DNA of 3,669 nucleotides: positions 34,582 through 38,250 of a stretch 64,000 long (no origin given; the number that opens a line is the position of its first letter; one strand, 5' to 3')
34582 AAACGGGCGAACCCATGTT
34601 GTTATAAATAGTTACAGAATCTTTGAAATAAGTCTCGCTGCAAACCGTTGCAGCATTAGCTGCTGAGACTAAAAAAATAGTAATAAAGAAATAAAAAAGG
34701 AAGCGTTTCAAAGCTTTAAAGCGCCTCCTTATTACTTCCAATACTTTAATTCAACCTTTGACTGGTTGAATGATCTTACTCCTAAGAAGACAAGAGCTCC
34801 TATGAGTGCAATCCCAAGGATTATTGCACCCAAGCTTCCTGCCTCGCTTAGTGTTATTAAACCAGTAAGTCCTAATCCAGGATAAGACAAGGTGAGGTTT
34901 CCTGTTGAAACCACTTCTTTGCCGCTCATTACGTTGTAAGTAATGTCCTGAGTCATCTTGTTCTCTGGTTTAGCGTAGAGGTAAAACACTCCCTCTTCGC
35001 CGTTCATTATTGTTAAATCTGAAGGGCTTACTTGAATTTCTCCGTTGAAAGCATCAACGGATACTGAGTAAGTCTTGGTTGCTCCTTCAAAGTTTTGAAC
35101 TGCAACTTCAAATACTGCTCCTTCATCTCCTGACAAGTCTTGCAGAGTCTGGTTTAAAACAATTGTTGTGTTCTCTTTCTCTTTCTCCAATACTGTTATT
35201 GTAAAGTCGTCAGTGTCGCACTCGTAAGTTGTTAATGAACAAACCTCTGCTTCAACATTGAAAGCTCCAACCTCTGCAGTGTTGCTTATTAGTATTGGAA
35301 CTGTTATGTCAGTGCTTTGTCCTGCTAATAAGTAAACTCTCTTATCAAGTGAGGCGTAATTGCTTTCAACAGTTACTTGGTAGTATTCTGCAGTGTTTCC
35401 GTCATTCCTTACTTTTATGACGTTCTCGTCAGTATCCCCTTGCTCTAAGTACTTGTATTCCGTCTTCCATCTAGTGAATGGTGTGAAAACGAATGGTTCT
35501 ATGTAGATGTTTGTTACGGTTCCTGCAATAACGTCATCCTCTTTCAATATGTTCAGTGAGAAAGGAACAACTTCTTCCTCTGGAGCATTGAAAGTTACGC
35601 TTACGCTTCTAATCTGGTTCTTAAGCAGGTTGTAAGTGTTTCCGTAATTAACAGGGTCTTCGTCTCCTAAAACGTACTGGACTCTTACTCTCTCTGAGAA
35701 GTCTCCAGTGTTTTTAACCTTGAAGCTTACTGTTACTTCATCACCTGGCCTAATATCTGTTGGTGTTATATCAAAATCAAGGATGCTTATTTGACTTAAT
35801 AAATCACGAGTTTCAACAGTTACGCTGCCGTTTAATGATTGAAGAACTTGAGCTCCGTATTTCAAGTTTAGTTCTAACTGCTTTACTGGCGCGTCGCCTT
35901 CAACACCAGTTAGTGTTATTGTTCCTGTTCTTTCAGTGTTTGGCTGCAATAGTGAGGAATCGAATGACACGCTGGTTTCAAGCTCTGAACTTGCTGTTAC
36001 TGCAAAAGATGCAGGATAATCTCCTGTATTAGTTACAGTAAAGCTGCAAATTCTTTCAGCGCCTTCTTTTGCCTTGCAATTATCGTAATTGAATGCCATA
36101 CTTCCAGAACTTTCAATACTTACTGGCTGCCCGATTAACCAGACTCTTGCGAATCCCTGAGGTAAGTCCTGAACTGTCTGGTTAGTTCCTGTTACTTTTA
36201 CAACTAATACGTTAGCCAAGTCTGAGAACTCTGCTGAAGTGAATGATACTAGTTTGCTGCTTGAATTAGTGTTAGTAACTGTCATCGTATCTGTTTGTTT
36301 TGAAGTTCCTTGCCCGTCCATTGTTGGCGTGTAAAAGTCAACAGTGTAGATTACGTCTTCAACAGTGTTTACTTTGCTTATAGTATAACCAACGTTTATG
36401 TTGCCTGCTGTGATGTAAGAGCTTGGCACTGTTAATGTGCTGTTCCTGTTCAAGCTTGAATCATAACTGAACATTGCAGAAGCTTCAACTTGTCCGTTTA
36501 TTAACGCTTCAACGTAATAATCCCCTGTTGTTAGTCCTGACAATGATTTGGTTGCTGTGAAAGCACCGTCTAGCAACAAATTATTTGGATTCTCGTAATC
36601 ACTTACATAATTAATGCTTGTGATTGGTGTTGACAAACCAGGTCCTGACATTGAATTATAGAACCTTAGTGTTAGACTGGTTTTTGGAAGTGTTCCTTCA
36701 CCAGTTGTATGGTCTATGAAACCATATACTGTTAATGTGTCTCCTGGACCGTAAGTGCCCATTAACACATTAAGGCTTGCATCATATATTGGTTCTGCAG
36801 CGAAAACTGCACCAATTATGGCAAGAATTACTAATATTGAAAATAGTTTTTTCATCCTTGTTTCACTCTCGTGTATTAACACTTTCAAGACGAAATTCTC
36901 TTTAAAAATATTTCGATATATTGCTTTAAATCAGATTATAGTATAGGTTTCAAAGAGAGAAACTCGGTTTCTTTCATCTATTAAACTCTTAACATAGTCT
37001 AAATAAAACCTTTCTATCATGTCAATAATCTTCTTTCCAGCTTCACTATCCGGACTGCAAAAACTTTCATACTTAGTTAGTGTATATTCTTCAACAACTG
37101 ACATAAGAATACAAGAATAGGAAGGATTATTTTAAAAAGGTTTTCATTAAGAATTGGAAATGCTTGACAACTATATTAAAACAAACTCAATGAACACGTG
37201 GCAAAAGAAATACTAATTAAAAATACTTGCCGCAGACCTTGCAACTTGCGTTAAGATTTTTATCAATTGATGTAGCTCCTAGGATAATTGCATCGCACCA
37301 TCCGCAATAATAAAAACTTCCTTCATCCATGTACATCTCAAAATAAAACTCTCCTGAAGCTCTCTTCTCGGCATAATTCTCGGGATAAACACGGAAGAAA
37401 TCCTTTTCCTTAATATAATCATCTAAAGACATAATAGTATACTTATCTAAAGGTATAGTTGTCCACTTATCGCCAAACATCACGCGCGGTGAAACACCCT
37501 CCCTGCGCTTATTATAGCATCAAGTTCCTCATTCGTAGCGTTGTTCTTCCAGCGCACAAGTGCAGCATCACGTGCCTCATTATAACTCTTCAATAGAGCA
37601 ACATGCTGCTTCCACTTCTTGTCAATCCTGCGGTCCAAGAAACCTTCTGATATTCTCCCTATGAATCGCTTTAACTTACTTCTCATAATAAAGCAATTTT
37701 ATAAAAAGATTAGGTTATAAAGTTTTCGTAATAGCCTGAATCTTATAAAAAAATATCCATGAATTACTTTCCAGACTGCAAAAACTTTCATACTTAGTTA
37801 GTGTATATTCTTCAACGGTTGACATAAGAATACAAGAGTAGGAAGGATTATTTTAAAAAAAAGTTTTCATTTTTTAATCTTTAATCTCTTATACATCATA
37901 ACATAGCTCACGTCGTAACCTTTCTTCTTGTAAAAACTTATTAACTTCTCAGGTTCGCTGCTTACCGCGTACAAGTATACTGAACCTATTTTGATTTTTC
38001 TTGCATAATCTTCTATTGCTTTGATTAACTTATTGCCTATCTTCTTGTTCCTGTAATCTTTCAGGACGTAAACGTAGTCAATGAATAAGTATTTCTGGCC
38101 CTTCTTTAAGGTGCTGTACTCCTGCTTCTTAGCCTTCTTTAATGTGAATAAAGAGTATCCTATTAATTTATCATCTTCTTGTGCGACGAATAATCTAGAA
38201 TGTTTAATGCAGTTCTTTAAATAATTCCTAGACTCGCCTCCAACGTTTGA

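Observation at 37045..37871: Two-ORF cassette bracketed by ~105-bp direct repeats that duplicate a promoter and the 5' end of a small gene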

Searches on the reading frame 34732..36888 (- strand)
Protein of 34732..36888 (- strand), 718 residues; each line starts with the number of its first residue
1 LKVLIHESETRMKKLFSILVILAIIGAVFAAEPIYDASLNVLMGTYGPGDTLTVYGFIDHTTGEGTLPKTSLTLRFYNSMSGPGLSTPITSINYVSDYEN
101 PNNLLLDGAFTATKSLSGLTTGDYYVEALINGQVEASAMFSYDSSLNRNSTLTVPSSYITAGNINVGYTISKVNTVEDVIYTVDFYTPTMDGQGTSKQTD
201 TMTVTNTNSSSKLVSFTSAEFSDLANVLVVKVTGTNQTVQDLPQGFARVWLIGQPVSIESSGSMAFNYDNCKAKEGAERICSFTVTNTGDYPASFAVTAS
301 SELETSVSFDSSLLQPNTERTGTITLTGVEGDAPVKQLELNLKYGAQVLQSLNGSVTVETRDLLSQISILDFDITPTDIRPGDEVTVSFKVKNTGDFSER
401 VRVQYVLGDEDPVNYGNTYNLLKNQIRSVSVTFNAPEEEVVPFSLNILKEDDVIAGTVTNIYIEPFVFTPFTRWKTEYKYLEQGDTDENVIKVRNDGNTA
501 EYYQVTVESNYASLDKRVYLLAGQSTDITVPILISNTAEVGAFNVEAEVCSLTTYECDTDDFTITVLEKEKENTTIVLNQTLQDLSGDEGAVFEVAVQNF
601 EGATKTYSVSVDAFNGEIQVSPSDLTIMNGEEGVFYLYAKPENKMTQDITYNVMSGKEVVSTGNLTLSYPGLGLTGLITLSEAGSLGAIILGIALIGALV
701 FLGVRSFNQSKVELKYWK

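Call 7: search_protein_families(library=pfam, proteins=[window:34732-36888:-], max_evalue=1)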
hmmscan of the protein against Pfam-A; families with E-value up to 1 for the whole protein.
window:34732-36888:- (718 aa): 9 families
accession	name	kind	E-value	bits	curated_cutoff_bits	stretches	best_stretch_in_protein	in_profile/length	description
PF22544.2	HYDIN_VesB_CFA65-like_Ig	-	2.3e-05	25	25.5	1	272-319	14-63/100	HYDIN/CFA65/VesB-like, Ig-like domain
PF22385.1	Cas9_C_2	-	0.001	19.2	27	1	375-425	7-57/94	CRISPR-associated endonuclease Cas9, C-terminal domain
PF17766.7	fn3_6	-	0.0029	18.2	26.4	1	590-649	18-79/99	Fibronectin type-III domain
PF07610.17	DUF1573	-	0.019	15.4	26.1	0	271-317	11-57/98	Protein of unknown function (DUF1573)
PF22074.2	Cep192_D5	-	0.022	14.7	27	0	274-313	19-58/178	Cep192 domain 5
PF16158.11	N_BRCA1_IG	-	0.04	14.9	28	1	377-439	6-81/108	Ig-like domain from next to BRCA1 gene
PF07705.17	CARDB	-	0.14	12.9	22.7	1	373-455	9-91/101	CARDB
PF13027.11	DUF3888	-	0.14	12.9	22.2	0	169-217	36-84/87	Protein of unknown function (DUF3888)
PF24053.1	DUF7356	-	0.18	12.2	27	0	485-554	33-101/105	Domain of unknown function (DUF7356)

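Call 50: find_homologous_proteins(query=window:34732-36855:-, max_evalue=1e-30)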
Query window:34732-36855:- (707 aa): 6 proteins with E <= 1e-30 among 8000 candidates.
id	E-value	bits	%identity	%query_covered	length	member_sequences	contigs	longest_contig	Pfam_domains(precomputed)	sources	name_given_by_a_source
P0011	0.0e+0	1539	100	100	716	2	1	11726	PF22544.3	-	-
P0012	0.0e+0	1034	65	100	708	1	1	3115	PF22544.3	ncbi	-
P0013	2.6e-233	794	54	100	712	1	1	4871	PF22544.3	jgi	jgi:hypothetical protein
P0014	8.0e-231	786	54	100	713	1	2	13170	PF22544.3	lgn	-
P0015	1.9e-228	778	53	100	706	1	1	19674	PF22544.3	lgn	-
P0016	4.5e-223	761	53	100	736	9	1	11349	PF22544.3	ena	-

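Call 51: find_encoding_contigs(protein=P0011, flank=6000, max_places=10)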
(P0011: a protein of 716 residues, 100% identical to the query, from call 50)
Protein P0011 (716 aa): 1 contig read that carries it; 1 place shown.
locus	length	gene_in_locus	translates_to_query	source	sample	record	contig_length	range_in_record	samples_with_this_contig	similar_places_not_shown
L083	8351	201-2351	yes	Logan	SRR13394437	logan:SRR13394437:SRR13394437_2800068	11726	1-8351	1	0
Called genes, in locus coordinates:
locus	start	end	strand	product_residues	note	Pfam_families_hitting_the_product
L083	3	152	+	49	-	?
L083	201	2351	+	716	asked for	PF22544:HYDIN_VesB_CFA65-like_Ig (faint)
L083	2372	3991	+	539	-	-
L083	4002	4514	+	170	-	PF02778:tRNA_int_endo_N, PF01974:tRNA_int_endo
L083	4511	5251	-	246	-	-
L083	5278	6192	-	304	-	-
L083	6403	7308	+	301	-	PF01553:Acyltransferase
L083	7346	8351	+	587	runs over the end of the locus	PF05362:Lon_C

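Call 52: find_encoding_contigs(protein=P0012, flank=6000, max_places=10)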
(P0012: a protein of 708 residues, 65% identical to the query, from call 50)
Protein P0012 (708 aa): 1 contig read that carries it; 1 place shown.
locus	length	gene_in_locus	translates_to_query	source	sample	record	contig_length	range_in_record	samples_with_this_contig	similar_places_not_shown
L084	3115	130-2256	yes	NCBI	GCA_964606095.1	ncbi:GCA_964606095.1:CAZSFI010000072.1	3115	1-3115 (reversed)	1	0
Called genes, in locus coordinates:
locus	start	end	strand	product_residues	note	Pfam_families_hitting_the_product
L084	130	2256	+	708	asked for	PF22544:HYDIN_VesB_CFA65-like_Ig (faint)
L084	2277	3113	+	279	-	?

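Call 53: find_encoding_contigs(protein=P0014, flank=5000, max_places=4)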
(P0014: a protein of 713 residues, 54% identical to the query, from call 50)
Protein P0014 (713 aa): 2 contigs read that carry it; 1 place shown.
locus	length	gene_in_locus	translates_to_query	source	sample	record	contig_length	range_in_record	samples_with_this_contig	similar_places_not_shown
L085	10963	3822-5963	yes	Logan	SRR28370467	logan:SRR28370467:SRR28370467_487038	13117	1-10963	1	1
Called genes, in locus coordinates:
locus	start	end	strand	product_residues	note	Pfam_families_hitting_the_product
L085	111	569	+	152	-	-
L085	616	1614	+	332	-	-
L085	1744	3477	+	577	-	PF08915:tRNA-Thr_ED, PF00587:tRNA-synt_2b, PF03129:HGTP_anticodon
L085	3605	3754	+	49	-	-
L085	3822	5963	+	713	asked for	PF22544:HYDIN_VesB_CFA65-like_Ig (faint)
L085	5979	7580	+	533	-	-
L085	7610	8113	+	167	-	PF02778:tRNA_int_endo_N, PF01974:tRNA_int_endo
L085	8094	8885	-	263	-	-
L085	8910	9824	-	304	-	-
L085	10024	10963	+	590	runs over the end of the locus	PF05362:Lon_C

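Call 54: find_encoding_contigs(protein=P0015, flank=5000, max_places=4)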
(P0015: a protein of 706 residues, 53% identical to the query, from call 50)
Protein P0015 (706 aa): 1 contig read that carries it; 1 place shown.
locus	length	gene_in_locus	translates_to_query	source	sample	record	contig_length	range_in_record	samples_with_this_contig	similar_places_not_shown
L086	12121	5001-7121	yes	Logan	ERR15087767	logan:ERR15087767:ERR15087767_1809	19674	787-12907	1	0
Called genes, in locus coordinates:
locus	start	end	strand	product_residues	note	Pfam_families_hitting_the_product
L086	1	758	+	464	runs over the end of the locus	-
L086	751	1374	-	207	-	PF13489:Methyltransf_23, PF08241:Methyltransf_11, PF13649:Methyltransf_25 (weak)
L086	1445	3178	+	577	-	PF07973:tRNA_SAD, PF00587:tRNA-synt_2b, PF03129:HGTP_anticodon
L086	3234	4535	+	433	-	PF02689:Herpes_Helicase (faint), PF05970:PIF1, PF13604:AAA_30, PF01443:Viral_helicase1 (faint), PF13245:AAA_19, PF13479:AAA_24 (weak), PF13538:UvrD_C_2 (weak)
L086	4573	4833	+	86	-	-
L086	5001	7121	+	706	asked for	PF22544:HYDIN_VesB_CFA65-like_Ig (faint)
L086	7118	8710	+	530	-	-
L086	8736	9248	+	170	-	PF02778:tRNA_int_endo_N, PF01974:tRNA_int_endo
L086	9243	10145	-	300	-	PF07521:RMMBL (faint)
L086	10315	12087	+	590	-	PF05362:Lon_C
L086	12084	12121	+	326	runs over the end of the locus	PF04055:Radical_SAM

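Call 55: find_encoding_contigs(protein=P0016, flank=5000, max_places=4)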
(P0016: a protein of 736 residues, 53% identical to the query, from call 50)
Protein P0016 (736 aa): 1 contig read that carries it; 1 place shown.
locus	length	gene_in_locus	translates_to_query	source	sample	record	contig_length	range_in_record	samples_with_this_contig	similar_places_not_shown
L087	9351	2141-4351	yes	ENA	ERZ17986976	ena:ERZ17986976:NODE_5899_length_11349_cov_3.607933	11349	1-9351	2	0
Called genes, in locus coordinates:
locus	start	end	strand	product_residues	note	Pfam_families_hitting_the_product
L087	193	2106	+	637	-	PF08915:tRNA-Thr_ED, PF00587:tRNA-synt_2b, PF03129:HGTP_anticodon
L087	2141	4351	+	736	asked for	PF22544:HYDIN_VesB_CFA65-like_Ig (faint)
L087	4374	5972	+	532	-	-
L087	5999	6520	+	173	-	PF02778:tRNA_int_endo_N, PF01974:tRNA_int_endo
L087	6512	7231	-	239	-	-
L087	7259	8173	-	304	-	-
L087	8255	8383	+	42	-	-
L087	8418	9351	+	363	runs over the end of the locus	PF01259:SAICAR_synt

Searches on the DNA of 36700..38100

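Call 63: search_rna_families(source=window, start=36700, end=38100, threshold=evalue, max_evalue=1)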
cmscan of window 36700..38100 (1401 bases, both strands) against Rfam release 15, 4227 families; matches with E-value up to 1: 0.
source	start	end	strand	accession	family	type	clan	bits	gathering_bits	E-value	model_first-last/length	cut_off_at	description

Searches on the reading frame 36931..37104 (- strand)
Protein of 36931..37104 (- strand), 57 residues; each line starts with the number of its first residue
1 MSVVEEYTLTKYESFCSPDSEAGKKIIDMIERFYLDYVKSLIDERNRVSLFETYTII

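Call 7: search_protein_families(library=pfam, proteins=[window:36931-37104:-], max_evalue=1)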
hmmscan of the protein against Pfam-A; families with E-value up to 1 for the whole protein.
window:36931-37104:- (57 aa): 0 families

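Call 8: search_protein_families(library=padloc, proteins=[window:36931-37104:-], max_evalue=1)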
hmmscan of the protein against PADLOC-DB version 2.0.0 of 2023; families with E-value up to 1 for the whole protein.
window:36931-37104:- (57 aa): 0 families

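Call 9: search_protein_families(library=phrogs, proteins=[window:36931-37104:-], max_evalue=1)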
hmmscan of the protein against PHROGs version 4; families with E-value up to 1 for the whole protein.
window:36931-37104:- (57 aa): 0 families

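Call 22: find_encoding_contigs(protein=window:36931-37104:-, flank=4000, max_places=10)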
Protein window:36931-37104:- (57 aa): no gene with exactly this product is on record in the collection.

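Call 59: find_related_loci(query=window:36931-37104:-, collection=genome_contigs, flank=5000)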
Query window:36931-37104:- (57 aa) in genome_contigs; peptide patterns used: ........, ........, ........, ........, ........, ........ (x = any residue, [..] = any of these).
202 stretches matched a pattern, but none encodes a relative of the query by tblastn (E <= 1e-3).

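Call 60: find_related_loci(query=window:36931-37104:-, collection=viral_contigs, flank=5000)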
Query window:36931-37104:- (57 aa) in viral_contigs; peptide patterns used: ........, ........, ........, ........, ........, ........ (x = any residue, [..] = any of these).
27 stretches matched a pattern, but none encodes a relative of the query by tblastn (E <= 1e-3).

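Call 62: search_protein_families(library=ncbifam, proteins=[window:36931-37104:-], max_evalue=1)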
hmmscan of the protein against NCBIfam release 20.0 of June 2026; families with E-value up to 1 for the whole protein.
window:36931-37104:- (57 aa): 0 families
